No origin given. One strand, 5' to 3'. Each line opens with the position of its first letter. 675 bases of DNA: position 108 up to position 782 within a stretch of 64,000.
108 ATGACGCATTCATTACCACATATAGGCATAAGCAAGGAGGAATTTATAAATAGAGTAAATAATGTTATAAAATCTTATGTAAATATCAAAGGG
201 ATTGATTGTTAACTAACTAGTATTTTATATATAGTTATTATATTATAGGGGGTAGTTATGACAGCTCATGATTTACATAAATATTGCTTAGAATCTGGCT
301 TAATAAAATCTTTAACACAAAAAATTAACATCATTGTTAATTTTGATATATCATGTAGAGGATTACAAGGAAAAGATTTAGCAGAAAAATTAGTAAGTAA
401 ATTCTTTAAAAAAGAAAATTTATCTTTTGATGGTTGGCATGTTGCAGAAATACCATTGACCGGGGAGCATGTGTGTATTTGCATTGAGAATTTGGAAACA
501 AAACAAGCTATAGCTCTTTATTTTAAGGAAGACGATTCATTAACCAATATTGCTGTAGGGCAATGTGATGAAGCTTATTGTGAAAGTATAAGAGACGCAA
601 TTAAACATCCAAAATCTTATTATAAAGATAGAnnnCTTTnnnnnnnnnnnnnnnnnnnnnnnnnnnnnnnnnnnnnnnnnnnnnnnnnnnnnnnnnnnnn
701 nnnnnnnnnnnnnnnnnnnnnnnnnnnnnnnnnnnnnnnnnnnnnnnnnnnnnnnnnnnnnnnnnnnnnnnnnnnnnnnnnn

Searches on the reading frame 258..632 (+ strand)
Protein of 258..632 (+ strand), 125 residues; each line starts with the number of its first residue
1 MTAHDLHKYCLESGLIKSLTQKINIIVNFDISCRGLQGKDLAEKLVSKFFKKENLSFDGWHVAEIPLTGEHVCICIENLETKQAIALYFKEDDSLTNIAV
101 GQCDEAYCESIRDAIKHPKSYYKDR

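Call 38: search_protein_families(library=pfam, alignment_id=A4, max_evalue=0.001)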
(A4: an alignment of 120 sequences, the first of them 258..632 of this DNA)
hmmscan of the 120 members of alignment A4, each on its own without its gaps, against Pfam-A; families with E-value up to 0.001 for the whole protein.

A. member 1, window:258-632:+ (125 aa): 0 families

B. families by the number of members that match (of 120 scanned): 18 families
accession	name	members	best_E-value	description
PF03235.19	GmrSD_N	2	4.1e-12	GmrSD restriction endonuclease, N-terminal domain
PF01580.24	FtsK_SpoIIIE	1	2.6e-47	FtsK/SpoIIIE family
PF00239.26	Resolvase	1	6.6e-18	Resolvase, N terminal domain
PF18836.7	B_solenoid_ydck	1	5.1e-12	YdcK Beta solenoid repeat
PF00376.29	MerR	1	9.1e-10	MerR family regulatory protein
PF17854.6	FtsK_alpha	1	7e-09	FtsK alpha domain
PF13508.13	Acetyltransf_7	1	1.5e-08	Acetyltransferase (GNAT) domain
PF12728.13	HTH_17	1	2.9e-08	Helix-turn-helix domain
PF22822.1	MrpR_N_CB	1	7.9e-08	MrpR, N-terminal core-binding domain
PF13411.12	MerR_1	1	2.6e-07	MerR HTH family regulatory protein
PF13328.12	HD_4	1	5.2e-06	HD domain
PF13673.13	Acetyltransf_10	1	8.5e-06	Acetyltransferase (GNAT) domain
PF00583.31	Acetyltransf_1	1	9.8e-06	Acetyltransferase (GNAT) family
PF01145.31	Band_7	1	5e-05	SPFH domain / Band 7 family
PF12846.13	AAA_10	1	0.00011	AAA-like domain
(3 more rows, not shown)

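Call 82: search_protein_families(library=phrogs, alignment_id=A4, max_evalue=0.00001)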
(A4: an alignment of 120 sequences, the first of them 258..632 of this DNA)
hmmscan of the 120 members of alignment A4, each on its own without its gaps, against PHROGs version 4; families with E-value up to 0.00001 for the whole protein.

A. member 1, window:258-632:+ (125 aa): 0 families

B. families by the number of members that match (of 120 scanned): 30 families (the first 25 are shown)
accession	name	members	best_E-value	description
phrog_1583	-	2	1.4e-26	-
phrog_2598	-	2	6.8e-24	-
phrog_1358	-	1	2.2e-77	FtsK/SpoIIIE-like protein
phrog_3551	-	1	3.3e-60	FtsK/SpoIIIE-like protein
phrog_6620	-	1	4.7e-49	transposase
phrog_5070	-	1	4.9e-41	-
phrog_7964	-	1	1.7e-38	-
phrog_16724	-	1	1.2e-22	-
phrog_990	-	1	6.5e-19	metal-dependent phosphohydrolase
phrog_5830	-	1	4e-17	integrase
phrog_125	-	1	1.9e-16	DNA invertase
phrog_3052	-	1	7.5e-15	-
phrog_2245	-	1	1e-14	nucleoside triphosphate pyrophosphohydrolase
phrog_95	-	1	4.1e-14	integrase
phrog_2666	-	1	8.9e-14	terminase large subunit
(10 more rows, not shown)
